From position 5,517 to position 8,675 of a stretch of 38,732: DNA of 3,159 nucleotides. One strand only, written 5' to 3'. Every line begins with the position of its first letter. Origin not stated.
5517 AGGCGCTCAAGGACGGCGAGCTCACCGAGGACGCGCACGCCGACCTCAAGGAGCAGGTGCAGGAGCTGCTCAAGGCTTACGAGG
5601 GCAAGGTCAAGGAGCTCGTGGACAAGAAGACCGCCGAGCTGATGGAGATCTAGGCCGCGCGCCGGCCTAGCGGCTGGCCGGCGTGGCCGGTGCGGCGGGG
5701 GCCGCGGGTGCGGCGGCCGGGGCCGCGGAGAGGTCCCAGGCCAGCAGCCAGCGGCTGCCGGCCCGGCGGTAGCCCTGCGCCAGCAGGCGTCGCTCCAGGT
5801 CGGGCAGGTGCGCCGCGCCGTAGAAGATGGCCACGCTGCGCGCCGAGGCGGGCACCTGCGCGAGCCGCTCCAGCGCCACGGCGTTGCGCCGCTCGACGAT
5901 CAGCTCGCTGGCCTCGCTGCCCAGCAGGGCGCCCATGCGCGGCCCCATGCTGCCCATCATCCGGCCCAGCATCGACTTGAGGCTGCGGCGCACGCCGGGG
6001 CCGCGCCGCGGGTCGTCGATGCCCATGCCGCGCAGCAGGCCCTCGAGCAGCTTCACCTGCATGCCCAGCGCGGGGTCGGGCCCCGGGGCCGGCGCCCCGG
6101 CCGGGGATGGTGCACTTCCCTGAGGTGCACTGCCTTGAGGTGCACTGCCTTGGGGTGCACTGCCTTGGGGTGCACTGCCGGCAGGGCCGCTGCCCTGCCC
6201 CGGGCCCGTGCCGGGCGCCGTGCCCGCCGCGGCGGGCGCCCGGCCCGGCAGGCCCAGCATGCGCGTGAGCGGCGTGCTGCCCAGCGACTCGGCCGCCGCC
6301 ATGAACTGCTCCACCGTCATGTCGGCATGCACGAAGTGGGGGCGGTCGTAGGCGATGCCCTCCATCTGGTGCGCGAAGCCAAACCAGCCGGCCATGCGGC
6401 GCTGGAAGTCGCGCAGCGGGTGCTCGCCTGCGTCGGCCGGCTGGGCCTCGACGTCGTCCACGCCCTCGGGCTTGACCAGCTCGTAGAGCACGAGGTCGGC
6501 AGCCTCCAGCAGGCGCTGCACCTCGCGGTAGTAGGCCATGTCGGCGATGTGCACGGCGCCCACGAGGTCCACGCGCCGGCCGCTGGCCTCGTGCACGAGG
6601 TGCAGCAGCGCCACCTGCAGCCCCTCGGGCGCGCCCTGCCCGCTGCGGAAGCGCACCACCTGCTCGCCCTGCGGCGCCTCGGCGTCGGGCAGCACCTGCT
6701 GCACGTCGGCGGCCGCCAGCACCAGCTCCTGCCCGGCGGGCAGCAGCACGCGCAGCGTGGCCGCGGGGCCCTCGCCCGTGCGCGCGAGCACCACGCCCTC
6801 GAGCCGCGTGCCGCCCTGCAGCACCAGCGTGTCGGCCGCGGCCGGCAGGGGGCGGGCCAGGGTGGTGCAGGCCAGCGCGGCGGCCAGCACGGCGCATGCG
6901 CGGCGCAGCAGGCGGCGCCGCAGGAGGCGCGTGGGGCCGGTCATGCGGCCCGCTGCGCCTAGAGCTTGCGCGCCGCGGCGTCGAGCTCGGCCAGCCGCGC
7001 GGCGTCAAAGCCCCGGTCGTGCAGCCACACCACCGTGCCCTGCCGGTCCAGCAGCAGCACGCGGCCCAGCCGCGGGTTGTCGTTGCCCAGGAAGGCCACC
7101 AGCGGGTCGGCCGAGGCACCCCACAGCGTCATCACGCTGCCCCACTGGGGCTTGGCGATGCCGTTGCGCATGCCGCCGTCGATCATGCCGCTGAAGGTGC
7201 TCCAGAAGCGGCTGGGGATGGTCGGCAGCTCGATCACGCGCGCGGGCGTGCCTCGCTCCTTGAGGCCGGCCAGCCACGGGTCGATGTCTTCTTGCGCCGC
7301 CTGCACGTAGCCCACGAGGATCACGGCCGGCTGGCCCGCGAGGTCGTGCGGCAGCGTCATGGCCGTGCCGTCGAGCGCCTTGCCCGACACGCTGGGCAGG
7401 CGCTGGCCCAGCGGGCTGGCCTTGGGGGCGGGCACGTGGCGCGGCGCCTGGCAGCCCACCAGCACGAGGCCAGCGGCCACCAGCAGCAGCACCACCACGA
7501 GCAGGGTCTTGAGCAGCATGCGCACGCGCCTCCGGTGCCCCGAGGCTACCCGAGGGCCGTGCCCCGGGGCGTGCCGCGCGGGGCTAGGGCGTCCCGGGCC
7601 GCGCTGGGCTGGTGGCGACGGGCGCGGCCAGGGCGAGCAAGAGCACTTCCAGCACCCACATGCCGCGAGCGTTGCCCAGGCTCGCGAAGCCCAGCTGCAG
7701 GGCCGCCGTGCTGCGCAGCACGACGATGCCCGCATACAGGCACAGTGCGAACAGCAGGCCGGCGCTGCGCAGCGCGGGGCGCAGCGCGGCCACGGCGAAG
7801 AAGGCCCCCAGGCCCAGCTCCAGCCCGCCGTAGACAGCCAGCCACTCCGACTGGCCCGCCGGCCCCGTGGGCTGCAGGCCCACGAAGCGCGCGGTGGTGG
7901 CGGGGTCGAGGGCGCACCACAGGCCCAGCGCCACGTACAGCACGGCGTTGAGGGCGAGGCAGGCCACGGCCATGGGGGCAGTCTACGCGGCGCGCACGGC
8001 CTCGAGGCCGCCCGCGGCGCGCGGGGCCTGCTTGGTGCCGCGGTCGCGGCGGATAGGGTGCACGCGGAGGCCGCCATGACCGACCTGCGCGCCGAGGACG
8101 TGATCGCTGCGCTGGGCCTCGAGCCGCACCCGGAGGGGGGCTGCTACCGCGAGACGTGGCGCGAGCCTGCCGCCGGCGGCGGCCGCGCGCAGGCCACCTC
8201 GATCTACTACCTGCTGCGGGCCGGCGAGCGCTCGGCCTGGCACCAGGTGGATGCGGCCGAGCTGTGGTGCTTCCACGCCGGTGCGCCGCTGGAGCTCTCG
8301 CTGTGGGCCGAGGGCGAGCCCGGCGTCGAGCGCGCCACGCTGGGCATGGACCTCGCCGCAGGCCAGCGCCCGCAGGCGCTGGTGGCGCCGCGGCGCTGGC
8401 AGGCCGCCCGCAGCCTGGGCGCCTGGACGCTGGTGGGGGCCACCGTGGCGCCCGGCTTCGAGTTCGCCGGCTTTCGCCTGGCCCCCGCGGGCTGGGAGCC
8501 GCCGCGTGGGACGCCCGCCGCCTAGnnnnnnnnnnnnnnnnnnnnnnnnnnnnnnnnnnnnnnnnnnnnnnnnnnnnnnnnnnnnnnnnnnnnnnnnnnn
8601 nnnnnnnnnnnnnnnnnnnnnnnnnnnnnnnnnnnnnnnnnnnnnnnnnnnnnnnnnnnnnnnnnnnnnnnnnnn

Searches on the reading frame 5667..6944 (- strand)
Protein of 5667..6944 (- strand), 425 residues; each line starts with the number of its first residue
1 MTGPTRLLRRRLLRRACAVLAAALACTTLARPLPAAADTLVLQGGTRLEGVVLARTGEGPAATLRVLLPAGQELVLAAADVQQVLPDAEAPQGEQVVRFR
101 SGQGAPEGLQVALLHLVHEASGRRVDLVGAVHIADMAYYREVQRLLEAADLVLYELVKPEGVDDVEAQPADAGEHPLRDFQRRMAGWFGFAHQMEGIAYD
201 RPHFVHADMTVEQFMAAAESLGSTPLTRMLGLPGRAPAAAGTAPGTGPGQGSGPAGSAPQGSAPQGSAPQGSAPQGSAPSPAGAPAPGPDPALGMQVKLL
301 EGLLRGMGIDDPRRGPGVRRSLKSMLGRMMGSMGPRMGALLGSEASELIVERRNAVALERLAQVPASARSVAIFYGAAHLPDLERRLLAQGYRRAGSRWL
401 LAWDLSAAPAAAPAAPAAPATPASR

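Call 75: search_protein_families(library=pfam, proteins=[window:5667-6944:-], max_evalue=0.001)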
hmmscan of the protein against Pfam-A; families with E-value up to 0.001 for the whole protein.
window:5667-6944:- (425 aa): 1 family
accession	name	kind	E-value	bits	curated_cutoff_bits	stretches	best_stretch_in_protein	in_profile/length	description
PF01963.22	TraB_PrgY_gumN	-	0.00015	22.2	26.8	0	344-392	208-259/263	TraB/PrgY/gumN family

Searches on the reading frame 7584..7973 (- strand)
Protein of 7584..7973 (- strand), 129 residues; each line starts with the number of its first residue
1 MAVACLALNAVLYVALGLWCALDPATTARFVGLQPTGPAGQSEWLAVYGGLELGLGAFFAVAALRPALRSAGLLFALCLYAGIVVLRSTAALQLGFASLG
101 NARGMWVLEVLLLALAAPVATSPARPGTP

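Call 75: search_protein_families(library=pfam, proteins=[window:7584-7973:-], max_evalue=0.001)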
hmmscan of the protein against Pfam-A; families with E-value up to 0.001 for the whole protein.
window:7584-7973:- (129 aa): 2 families
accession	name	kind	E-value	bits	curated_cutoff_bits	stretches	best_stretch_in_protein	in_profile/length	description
PF14248.12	DUF4345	-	7.6e-07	29.6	26.5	1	5-116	5-115/119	Domain of unknown function (DUF4345)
PF14087.12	DUF4267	-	2.9e-06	27.7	27.8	1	10-84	1-77/110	Domain of unknown function (DUF4267)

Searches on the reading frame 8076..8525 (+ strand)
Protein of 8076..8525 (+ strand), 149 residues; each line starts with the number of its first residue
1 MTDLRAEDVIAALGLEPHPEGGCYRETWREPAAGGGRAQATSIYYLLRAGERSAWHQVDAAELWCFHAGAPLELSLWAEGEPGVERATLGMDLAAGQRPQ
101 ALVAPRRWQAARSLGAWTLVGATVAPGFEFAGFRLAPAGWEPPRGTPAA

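Call 75: search_protein_families(library=pfam, proteins=[window:8076-8525:+], max_evalue=0.001)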
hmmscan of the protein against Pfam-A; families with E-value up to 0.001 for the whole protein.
window:8076-8525:+ (149 aa): 1 family
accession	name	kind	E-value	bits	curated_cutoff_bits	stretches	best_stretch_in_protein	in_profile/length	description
PF06172.17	Cupin_5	-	1.6e-46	158.3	25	1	8-136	2-139/139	Cupin superfamily (DUF985)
